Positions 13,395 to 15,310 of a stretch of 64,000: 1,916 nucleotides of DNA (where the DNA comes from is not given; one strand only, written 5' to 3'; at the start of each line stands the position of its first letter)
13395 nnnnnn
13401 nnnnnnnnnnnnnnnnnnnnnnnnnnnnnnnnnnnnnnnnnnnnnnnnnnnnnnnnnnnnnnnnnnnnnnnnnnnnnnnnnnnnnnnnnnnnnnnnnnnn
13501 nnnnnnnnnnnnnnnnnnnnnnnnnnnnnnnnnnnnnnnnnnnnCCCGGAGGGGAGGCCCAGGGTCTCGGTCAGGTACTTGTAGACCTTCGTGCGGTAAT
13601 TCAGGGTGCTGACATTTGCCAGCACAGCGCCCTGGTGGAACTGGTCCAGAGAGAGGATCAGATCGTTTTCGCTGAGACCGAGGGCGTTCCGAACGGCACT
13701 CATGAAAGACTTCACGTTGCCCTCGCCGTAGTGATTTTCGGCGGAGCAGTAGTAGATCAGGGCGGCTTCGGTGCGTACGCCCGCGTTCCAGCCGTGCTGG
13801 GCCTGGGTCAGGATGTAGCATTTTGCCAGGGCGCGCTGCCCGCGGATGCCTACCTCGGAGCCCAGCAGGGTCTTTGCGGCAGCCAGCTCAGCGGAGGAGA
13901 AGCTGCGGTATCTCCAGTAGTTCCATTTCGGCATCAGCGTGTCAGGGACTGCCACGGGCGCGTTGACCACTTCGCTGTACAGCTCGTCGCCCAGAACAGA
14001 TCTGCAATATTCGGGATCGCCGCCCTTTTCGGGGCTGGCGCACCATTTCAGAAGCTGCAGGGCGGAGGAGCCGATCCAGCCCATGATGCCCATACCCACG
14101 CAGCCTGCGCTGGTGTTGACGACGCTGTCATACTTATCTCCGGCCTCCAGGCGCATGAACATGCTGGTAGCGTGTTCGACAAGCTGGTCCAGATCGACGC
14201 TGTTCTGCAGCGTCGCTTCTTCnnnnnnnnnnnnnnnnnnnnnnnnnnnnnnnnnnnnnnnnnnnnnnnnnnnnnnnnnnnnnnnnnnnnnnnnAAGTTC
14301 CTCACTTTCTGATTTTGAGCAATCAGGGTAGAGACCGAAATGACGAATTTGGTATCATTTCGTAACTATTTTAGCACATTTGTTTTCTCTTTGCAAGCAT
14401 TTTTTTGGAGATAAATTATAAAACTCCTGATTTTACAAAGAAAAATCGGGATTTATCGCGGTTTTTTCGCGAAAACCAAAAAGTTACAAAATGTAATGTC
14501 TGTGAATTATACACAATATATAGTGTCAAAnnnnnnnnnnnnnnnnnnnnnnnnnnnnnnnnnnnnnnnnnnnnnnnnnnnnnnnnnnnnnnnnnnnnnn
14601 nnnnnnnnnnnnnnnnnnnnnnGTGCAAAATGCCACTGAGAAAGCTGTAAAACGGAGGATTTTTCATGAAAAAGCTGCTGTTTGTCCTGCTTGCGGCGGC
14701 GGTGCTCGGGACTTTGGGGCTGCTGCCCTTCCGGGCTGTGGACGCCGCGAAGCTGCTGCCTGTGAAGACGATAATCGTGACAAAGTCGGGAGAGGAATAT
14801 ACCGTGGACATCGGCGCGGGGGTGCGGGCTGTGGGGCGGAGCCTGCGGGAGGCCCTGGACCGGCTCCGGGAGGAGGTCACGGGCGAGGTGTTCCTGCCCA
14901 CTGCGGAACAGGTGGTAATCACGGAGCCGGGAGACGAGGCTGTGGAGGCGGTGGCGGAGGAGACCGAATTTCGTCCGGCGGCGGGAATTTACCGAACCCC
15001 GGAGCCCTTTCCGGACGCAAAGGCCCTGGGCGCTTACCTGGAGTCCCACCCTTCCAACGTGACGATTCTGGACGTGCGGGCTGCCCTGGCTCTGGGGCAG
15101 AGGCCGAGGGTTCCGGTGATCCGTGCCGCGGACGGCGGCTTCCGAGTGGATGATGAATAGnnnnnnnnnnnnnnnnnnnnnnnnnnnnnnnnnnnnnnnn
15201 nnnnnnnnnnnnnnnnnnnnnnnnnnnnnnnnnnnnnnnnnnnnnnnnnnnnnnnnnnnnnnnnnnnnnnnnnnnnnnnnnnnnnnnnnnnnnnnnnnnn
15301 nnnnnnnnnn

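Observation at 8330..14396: MBOAT + DHHW O-acyltransferase operon bracketed by two paralogous SLH-anchored lysozyme-like genes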

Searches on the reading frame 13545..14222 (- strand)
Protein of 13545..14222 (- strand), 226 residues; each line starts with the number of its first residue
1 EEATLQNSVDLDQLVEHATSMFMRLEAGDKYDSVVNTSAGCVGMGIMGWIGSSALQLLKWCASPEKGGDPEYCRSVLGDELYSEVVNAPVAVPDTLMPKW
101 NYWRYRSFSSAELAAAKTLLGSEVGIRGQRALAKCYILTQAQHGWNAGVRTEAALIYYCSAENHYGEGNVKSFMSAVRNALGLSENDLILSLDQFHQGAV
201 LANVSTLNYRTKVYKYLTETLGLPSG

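Call 12: find_related_loci(query=window:13545-14222:-, collection=genome_contigs, flank=10000)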
Query window:13545-14222:- (226 aa) in genome_contigs; peptide patterns used: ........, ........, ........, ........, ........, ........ (x = any residue, [..] = any of these).
86 stretches matched a pattern; 4 encode a relative of the query (tblastn E <= 1e-3); 4 distinct loci.
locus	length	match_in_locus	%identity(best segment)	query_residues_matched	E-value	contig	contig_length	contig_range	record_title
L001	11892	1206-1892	85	2-226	4e-132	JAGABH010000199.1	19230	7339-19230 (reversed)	MAG: Oscillospiraceae bacterium isolate RGIG8286 Water_buffalos_Rumen-5__c2640199, whole genome shotgun sequence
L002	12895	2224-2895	71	1-223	7e-104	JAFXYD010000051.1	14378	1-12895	MAG: Oscillospiraceae bacterium isolate RGIG6852 Sheep_Rumen-4__c744841, whole genome shotgun sequence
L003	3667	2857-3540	67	4-226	4e-100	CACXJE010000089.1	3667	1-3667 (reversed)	MAG: Ruminococcaceae bacterium isolate RUG11311 genome assembly, contig: RUG11311_asm_89, whole genome shotgun sequence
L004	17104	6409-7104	62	1-226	2e-94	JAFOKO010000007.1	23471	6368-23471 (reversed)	MAG: Oscillospiraceae bacterium isolate RGIG552 Dairy_cattle_Duodenum-5__c24917, whole genome shotgun sequence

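Call 24: predict_structure(alignment_id=A1)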
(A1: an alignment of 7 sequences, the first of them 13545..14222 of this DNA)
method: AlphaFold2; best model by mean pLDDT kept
length: 226 residues; sequences in the alignment: 7
mean_pLDDT: 89.8   pTM: 0.86
mean pLDDT of the five models: 89.8, 89.0, 87.9, 84.1, 79.7
residues with pLDDT >= 90: 151; 70-90: 63; 50-70: 9; < 50: 3
segments of 3 or more residues with pLDDT < 50: 49-51
pLDDT, mean of each block of 10 residues (from residue 1): 87 95 86 77 67 80 93 98 94 87 85 93 92 91 95 96 79 95 94 98 93 97 94
secondary structure, 60 per line:
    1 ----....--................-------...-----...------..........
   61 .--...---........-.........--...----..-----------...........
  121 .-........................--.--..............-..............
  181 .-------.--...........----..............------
elements in order: H5-8 H11-26 E34-36 E42-44 H51-61 H70-77 H79-87 E90-92 H110-121 H123-146 H152-165 H167-181 H192-202 H207-220

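Call 26: fold_search(model_id=the predicted structure, library=pdb)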
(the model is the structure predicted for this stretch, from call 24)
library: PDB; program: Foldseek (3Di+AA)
matches with E <= 10: 50; with E <= 0.001: 0
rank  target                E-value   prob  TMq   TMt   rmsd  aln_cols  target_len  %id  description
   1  4qwp_A                3.8e-02  1.00  0.56  0.54   6.4       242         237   14  co-crystal structure of chitosanase OU01 with substrate (released 2015-07-22)
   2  7xh0                  6.0e-02  0.99  0.50  0.45   6.3       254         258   11  crystal structure of Csn-PD from Paenibacillus dendritiformis (released 2022-06-08)
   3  4ily_B                1.2e-01  0.97  0.51  0.47   8.5       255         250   17  Abundantly secreted chitosanase from Streptomyces sp. SirexAA-E (released 2014-01-01)
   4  4olt_A                1.3e-01  0.99  0.54  0.52   6.6       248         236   14  Chitosanase complex structure (released 2014-04-30)
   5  5hwa_A                2.6e-01  0.97  0.56  0.50   6.2       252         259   12  Crystal Structure of MH-K1 chitosanase in substrate-bound form (released 2017-02-08)
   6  2d05                  3.2e-01  0.97  0.57  0.51   5.7       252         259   12  Chitosanase From Bacillus circulans mutant K218P (released 2005-12-06)
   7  5ewx_A                1.5e+00  0.38  0.41  0.44  11.8       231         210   14  Fusion protein of T4 lysozyme and B4 domain of protein A from staphylococcal aureus with chemical cross-linker EY-CBS (released 2016-03-30)
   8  6oyz_A                2.1e+00  0.06  0.17  0.13  15.4       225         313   10  Crystal structure of MraY bound to capuramycin (released 2019-07-10)
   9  8u41_A                2.8e+00  0.08  0.22  0.14  13.7       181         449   13  OvsA from Halomonas utahensis, an ovoselenol-biosynthetic selenoxide synthase in complex with histidine (released 2024-07-17)
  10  3ce9_B                2.8e+00  0.05  0.18  0.14  15.6       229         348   11  Crystal structure of glycerol dehydrogenase (NP_348253.1) from Clostridium acetobutylicum at 2.37 A resolution (released 2008-03-11)
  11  9kbq_A                3.3e+00  0.20  0.33  0.46   7.3       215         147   12  Crystal structure of PHAb10, a peptidoglycan hydrolase with thermal stability and broad-spectrum (released 2024-11-27)
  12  8rhe_A                3.5e+00  0.06  0.20  0.18  13.3       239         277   12  Lytic Transglycosylase MltD of Pseudomonas aeruginosa bound to the Natural Product Bulgecin A (released 2024-04-17)
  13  8e78_A                3.5e+00  0.04  0.19  0.10  16.6       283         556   11  Cryo-EM structure of human ME3 in the presence of citrate (released 2023-02-08)
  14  2nsf                  3.6e+00  0.05  0.16  0.16  11.1       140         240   11  Crystal structure of the mycothiol-dependent maleylpyruvate isomerase (released 2007-04-10)
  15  6xbo                  4.2e+00  0.01  0.11  0.09  18.8       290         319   12  X-ray crystal structure of the mouse CMP-Sialic acid transporter in complex with 5-methyl CMP (released 2021-06-09)
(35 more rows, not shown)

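Call 27: search_protein_representatives(alignment_id=A1)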
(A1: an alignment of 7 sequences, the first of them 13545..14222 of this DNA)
Query: 7 sequences, 230 profile positions. Proteins with E-value up to 0.001 (for the whole library): 352; up to 1e-10: 203; up to 1e-30: 21. The best 150 are listed.
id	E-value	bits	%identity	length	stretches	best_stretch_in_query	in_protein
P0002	1.3e-122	424.1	-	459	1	1-230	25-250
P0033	4.1e-119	412.7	-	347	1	1-230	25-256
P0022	8.7e-102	356.0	-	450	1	2-230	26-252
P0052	2.5e-74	266.1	-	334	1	1-230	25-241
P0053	7.8e-74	264.5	-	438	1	3-230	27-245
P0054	6.1e-71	255.0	-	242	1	2-143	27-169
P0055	2.0e-63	230.5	-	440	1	3-229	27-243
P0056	3.4e-63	229.7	-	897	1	1-230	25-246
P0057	5.3e-60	219.3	-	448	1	3-230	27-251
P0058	8.7e-57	208.7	-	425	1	8-229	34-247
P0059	7.9e-54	199.1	-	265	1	3-208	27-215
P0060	6.6e-53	196.0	-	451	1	6-228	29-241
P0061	2.9e-51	190.7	-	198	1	1-120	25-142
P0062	1.0e-47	179.1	-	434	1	7-221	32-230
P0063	3.9e-47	177.1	-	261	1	7-223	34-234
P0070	3.0e-30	121.9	-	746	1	3-220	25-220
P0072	6.7e-30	120.7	-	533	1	26-222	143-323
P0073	8.8e-30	120.4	-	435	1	16-226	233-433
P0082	1.7e-22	96.5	-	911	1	13-221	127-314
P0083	2.9e-22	95.8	-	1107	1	10-222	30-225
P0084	3.3e-22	95.6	-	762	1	10-188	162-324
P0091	3.9e-21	92.1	-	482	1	6-222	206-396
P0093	6.5e-21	91.4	-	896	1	14-194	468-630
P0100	1.1e-19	87.3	-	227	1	8-218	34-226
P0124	2.1e-17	79.9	-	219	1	5-200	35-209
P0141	1.7e-16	76.9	-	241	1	15-222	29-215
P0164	1.1e-15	74.3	-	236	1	15-220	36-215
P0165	1.3e-15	74.0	-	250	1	28-219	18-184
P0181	8.5e-15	71.3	-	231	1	18-219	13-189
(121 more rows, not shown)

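Call 28: search_protein_families(library=pfam, proteins=[P0056, P0070, P0072, P0073, P0082, P0083, P0084, P0091, P0093, P0100], max_evalue=0.01)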
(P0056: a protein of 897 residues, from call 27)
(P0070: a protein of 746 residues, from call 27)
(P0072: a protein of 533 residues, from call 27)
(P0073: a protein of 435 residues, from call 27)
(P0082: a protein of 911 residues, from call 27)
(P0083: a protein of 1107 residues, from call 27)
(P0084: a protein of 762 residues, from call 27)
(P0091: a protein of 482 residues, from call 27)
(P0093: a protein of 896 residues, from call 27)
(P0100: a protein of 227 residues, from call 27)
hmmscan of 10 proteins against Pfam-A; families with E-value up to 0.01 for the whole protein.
P0056 (897 aa): 2 families
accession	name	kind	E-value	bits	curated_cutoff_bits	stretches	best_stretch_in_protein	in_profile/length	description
PF00395.25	SLH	-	2.5e-22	79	20.8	3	787-827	2-42/44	S-layer homology domain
PF01183.26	Glyco_hydro_25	-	1.4e-09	38.9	27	1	442-624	2-180/180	Glycosyl hydrolases family 25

P0070 (746 aa): 1 family
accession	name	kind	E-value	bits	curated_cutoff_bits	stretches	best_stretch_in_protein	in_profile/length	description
PF00395.25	SLH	-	8.9e-24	83.6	20.8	2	622-665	1-44/44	S-layer homology domain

P0072 (533 aa): 1 family
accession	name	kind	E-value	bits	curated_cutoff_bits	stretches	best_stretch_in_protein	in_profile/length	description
PF00395.25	SLH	-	8.9e-29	99.6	20.8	3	404-447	1-44/44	S-layer homology domain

P0073 (435 aa): 1 family
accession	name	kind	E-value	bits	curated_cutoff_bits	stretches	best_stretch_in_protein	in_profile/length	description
PF00395.25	SLH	-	3.4e-18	65.8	20.8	2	138-179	2-43/44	S-layer homology domain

P0082 (911 aa): 2 families
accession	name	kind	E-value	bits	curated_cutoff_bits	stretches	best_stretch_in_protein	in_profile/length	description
PF18998.6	Flg_new_2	-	2.5e-08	34.2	23.6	1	691-757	1-71/73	Divergent InlB B-repeat domain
PF00404.24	Dockerin_1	-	6.9e-06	26.6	22.9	1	851-900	2-54/57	Dockerin type I domain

P0083 (1107 aa): 6 families
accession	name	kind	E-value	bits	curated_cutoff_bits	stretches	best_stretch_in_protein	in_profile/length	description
PF09479.16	Flg_new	-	3.2e-81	267.8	27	4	609-674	1-65/65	Listeria-Bacteroides repeat domain (List_Bact_rpt)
PF01471.23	PG_binding_1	-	2.5e-13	50.4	23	1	256-311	1-57/57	Putative peptidoglycan binding domain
PF18998.6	Flg_new_2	-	4.7e-13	49.4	23.6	4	755-824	1-72/73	Divergent InlB B-repeat domain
PF00404.24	Dockerin_1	-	2.1e-10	41.1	22.9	1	1048-1099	1-53/57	Dockerin type I domain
PF09374.15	PG_binding_3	-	0.0007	20.2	24.6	1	260-290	3-33/76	Predicted Peptidoglycan domain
PF00036.39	EF-hand_1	-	0.004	17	25.4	0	1050-1067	10-27/29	EF hand domain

P0084 (762 aa): 3 families
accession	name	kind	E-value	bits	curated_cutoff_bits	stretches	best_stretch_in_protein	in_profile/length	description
PF21540.3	Choline_bind_4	-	4.1e-67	219.9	27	8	584-603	1-20/21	Choline-binding repeat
PF01471.23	PG_binding_1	-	7.5e-14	52.1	23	1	385-440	2-57/57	Putative peptidoglycan binding domain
PF09374.15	PG_binding_3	-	0.00011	22.7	24.6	0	387-418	2-32/76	Predicted Peptidoglycan domain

P0091 (482 aa): 2 families
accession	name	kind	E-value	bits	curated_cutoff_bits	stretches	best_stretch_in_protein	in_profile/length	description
PF01510.30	Amidase_2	-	8.6e-21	75.1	26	1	20-157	3-130/131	N-acetylmuramoyl-L-alanine amidase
PF08239.17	SH3_3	-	0.0024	18.4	27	1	426-475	1-49/54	Bacterial SH3 domain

P0093 (896 aa): 3 families
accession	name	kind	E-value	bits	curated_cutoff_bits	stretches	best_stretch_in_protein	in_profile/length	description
PF00877.26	NLPC_P60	-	2.7e-14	53.5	23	1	752-843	1-86/105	NlpC/P60 family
PF13529.12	Peptidase_C39_2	-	6.8e-08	33.6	24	1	307-423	12-142/143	Peptidase_C39 like family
PF25459.1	AIM3_BBC1_C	-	0.0071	16.5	27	0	736-849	20-128/180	AIM3/BBC1 Cysteine proteinase-fold domain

P0100 (227 aa): 0 families

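Call 39: search_protein_families(library=phrogs, proteins=[window:13545-14222:-, P0100, P0181, P0165], max_evalue=0.01)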
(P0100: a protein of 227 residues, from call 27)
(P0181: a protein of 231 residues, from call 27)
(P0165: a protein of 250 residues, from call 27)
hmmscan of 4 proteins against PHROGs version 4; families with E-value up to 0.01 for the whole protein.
window:13545-14222:- (226 aa): 0 families

P0100 (227 aa): 0 families

P0181 (231 aa): 0 families

P0165 (250 aa): 20 families
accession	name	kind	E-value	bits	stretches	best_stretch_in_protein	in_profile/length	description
phrog_4602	-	other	6.8e-14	53.3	1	199-249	29-79/220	transglycosylase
phrog_2742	-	lysis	3.1e-13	50.8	1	170-250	226-311/318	endolysin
phrog_380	-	lysis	1.1e-12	48.7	1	165-249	145-234/309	endolysin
phrog_291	-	lysis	5.2e-12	46.2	1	73-249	339-474/509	endolysin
phrog_7348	-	lysis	1.1e-10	40.1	1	28-249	1939-2149/2564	endolysin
phrog_1274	-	lysis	7.5e-10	39.6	1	206-247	25-66/70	lysM motif protein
phrog_9611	-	lysis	8e-10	39.7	1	162-249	137-223/246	endolysin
phrog_5182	-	lysis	7.1e-08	33.4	1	195-249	208-262/321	endolysin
phrog_14642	-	lysis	7.2e-07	29.9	1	204-249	26-70/215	endolysin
phrog_13545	-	unknown function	1.2e-06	29.1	1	184-247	252-315/323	-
phrog_20780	-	unknown function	1.8e-06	29.1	1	205-248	73-116/117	-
phrog_21966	-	unknown function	1.4e-05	26.1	1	146-249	44-144/146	-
phrog_14367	-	unknown function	3.5e-05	22.9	1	188-249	13-84/869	-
phrog_1493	-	lysis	4.8e-05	23.7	1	175-249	149-216/394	endolysin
phrog_8272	-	tail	0.00025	22.4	1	182-249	15-87/93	tail protein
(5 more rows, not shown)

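Call 46: fold_search(model_id=the predicted structure, library=viral)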
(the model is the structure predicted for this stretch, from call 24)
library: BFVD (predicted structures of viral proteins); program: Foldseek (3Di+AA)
matches with E <= 10: 121; with E <= 0.001: 0
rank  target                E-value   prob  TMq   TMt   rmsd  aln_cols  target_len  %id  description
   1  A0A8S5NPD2            1.7e-03  1.00  0.69  0.30   3.7       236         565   10  PlyB like endolysin [Siphoviridae sp. ctGMq5]
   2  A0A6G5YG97            6.9e-03  1.00  0.59  0.35   4.6       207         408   18  (no name in the UniProt tables at hand)
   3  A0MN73                7.3e-03  1.00  0.57  0.56   5.8       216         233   15  (no name in the UniProt tables at hand)
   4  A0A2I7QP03            9.6e-03  0.99  0.44  0.26  10.9       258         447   11  (no name in the UniProt tables at hand)
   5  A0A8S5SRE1            1.7e-02  1.00  0.54  0.33   7.4       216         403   18  CHAP domain protein [Podoviridae sp. ctCi71]
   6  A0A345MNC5            2.1e-02  1.00  0.53  0.43   7.0       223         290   18  (no name in the UniProt tables at hand)
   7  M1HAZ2                1.2e-01  0.98  0.54  0.41   7.0       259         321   12  (no name in the UniProt tables at hand)
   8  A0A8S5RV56            1.4e-01  0.99  0.52  0.40   5.2       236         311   14  Chitosanase [Siphoviridae sp. ctHip2]
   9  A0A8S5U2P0            3.2e-01  0.96  0.56  0.31   6.6       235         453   15  Peptidase [Podoviridae sp. ctjUd6]
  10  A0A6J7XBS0            3.2e-01  0.93  0.51  0.52   7.3       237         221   14  Glycoside hydrolase, family 46 [uncultured Caudovirales phage]
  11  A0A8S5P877            4.4e-01  0.85  0.46  0.19   8.7       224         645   13  Structural protein [Siphoviridae sp. ct8Hx23]
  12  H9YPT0                7.3e-01  0.06  0.17  0.19  16.8       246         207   11  (no name in the UniProt tables at hand)
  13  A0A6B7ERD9            1.2e+00  0.04  0.16  0.14  19.5       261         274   15  (no name in the UniProt tables at hand)
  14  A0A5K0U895            1.4e+00  0.09  0.19  0.17  13.8       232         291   10  Uncharacterized protein [Yasminevirus sp. GU-2018]
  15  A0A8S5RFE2            1.4e+00  0.05  0.16  0.06  18.6       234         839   11  DNA polymerase B [virus sp. ctL1g6]
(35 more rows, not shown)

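Call 61: search_protein_families(library=pfam, alignment_id=A4, max_evalue=0.0001)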
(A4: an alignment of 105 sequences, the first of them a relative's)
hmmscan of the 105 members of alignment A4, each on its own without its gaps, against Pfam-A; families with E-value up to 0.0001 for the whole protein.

A. member 1, P0066 (471 aa): 1 family
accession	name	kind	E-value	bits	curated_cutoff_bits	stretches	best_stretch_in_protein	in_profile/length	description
PF00395.25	SLH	-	1e-27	96.2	20.8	2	349-391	2-44/44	S-layer homology domain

B. families by the number of members that match (of 105 scanned): 44 families (the first 25 are shown)
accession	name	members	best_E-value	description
PF00404.24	Dockerin_1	21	6.5e-15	Dockerin type I domain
PF01471.23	PG_binding_1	19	9.2e-66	Putative peptidoglycan binding domain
PF00395.25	SLH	16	5.2e-40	S-layer homology domain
PF08239.17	SH3_3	14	1.7e-53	Bacterial SH3 domain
PF09479.16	Flg_new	9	5e-38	Listeria-Bacteroides repeat domain (List_Bact_rpt)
PF01476.26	LysM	7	6.8e-50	LysM domain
PF02368.24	Big_2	6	1.1e-19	Bacterial Ig-like domain (group 2)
PF06347.19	SH3_4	4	4.2e-24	Bacterial SH3 domain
PF09374.15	PG_binding_3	4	8.7e-15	Predicted Peptidoglycan domain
PF21540.3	Choline_bind_4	3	1.1e-68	Choline-binding repeat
PF23473.1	LysM3_LYK4_5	3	5.8e-12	LYK4/5 LysM3 domain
PF23457.1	LysM2_NFP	3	2.1e-10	NFP LysM2 domain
PF23577.1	LysM_RLK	3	2e-08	LysM domain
PF08481.16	GBS_Bsp-like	3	8e-08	GBS Bsp-like repeat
PF08230.16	CW_7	2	1.9e-21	CW_7 repeat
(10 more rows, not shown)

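Call 77: list_cluster_members(proteins=[P0100, P0124, P0141, P0164, P0181, P0165, P0063, P0091, P0084, P0056])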
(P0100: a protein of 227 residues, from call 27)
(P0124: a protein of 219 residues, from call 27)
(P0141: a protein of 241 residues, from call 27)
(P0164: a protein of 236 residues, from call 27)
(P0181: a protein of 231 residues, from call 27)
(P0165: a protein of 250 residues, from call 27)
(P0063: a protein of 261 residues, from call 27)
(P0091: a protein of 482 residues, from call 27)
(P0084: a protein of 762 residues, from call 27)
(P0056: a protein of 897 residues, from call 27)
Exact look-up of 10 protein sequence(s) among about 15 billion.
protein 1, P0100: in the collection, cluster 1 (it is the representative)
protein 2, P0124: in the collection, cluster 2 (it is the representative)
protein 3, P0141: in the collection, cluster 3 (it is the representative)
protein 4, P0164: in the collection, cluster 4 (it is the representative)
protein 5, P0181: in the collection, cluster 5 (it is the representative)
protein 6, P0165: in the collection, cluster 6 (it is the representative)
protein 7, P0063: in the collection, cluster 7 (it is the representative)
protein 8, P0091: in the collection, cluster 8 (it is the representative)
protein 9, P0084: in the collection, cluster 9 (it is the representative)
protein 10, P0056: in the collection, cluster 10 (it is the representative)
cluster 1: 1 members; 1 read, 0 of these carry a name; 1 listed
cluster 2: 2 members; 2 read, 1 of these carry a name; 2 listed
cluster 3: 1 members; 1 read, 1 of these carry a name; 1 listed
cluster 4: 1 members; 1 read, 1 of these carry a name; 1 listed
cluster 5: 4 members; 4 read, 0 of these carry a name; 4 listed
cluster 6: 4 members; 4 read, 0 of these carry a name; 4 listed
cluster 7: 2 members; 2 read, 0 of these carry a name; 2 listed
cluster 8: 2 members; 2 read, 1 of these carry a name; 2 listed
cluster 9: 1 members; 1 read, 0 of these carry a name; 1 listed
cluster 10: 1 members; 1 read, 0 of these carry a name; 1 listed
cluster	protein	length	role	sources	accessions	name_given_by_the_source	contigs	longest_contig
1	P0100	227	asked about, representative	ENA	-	-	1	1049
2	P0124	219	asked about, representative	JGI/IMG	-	-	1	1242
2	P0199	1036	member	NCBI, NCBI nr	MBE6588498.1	MAG: hypothetical protein E7647_08840, partial [Ruminococcaceae bacterium] | hypothetical protein [Oscillospiraceae bacterium]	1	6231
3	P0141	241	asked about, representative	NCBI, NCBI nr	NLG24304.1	MAG: hypothetical protein GX558_03045, partial [Clostridiales bacterium] | hypothetical protein [Clostridiales bacterium]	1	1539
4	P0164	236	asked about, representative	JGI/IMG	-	hypothetical protein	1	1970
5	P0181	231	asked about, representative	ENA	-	-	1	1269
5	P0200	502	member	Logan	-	-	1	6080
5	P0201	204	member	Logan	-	-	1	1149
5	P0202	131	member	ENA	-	-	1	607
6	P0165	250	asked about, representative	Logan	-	-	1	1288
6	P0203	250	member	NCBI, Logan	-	-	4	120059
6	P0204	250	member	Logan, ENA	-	-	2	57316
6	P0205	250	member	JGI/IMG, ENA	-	-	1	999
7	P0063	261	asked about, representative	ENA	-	-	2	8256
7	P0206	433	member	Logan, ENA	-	-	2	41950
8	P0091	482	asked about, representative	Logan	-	-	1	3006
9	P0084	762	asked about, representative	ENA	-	-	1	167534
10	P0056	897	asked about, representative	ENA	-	-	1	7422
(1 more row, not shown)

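Call 96: find_related_loci(query=A1, collection=metagenome_contigs, flank=6000)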
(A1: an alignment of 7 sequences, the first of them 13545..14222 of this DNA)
Query A1 (226 aa) in metagenome_contigs; peptide patterns used: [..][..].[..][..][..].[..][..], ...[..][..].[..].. (x = any residue, [..] = any of these).
115 stretches matched a pattern; 19 encode a relative of the query (tblastn E <= 1e-3); 16 distinct loci.
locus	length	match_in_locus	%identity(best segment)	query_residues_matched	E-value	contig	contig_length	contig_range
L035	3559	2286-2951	78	2-223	2e-123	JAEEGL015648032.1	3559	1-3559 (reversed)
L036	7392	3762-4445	78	1-226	7e-118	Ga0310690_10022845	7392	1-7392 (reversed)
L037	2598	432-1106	73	2-226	2e-118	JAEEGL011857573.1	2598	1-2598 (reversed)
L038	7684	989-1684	71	1-226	1e-107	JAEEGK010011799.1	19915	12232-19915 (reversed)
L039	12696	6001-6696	71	1-226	1e-107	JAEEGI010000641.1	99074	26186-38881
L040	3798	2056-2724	71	1-223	7e-107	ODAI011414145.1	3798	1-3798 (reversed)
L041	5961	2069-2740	71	1-223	3e-104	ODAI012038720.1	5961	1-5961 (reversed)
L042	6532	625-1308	68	2-223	1e-101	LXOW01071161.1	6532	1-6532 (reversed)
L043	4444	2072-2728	68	4-223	2e-92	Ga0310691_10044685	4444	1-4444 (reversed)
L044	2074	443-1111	62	3-223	1e-94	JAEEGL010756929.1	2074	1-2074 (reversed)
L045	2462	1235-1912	61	1-226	1e-92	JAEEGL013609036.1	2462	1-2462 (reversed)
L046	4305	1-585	69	28-223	1e-81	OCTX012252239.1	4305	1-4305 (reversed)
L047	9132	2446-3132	51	3-226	4e-68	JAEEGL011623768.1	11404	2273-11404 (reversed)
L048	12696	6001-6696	71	1-226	1e-107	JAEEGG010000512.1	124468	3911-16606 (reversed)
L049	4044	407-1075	41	5-226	3e-46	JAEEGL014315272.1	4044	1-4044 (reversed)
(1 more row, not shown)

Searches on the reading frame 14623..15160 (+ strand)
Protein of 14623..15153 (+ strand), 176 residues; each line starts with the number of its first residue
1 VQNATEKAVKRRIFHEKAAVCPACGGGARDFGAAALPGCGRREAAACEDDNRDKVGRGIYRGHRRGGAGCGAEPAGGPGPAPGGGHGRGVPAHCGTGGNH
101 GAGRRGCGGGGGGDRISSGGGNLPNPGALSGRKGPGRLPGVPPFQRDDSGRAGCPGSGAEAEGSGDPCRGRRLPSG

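Call 20: search_protein_families(library=pfam, proteins=[window:14623-15153:+], max_evalue=0.001)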
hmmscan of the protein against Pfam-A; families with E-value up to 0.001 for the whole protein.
window:14623-15153:+ (176 aa): 0 families

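Call 54: search_protein_families(library=pfam, proteins=[window:14666-15160:+], max_evalue=1)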
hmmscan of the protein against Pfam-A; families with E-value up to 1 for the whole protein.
window:14666-15160:+ (164 aa): 1 family
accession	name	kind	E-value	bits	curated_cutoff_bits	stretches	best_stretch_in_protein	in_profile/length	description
PF08139.17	LPAM_1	-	0.53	11.3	20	0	1-14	1-14/18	Prokaryotic membrane lipoprotein lipid attachment site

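Call 92: search_protein_families(library=ncbifam, proteins=[window:14666-15160:+], max_evalue=0.1)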
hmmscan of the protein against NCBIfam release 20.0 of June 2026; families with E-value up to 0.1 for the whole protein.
window:14666-15160:+ (164 aa): 1 family
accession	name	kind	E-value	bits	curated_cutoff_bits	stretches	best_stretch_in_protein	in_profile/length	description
NF006208.0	PRK08333.1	equivalog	0.079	12.6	267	0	14-66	119-169/189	aldolase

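Call 93: search_solved_structures(query=window:14666-15160:+, max_evalue=1)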
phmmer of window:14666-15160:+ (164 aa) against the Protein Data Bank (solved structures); distinct sequences matched with E-value up to 1: 1.
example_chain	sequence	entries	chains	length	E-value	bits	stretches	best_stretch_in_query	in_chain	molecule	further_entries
2mpc_A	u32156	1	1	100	0.99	12.7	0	6-66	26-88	Pyrin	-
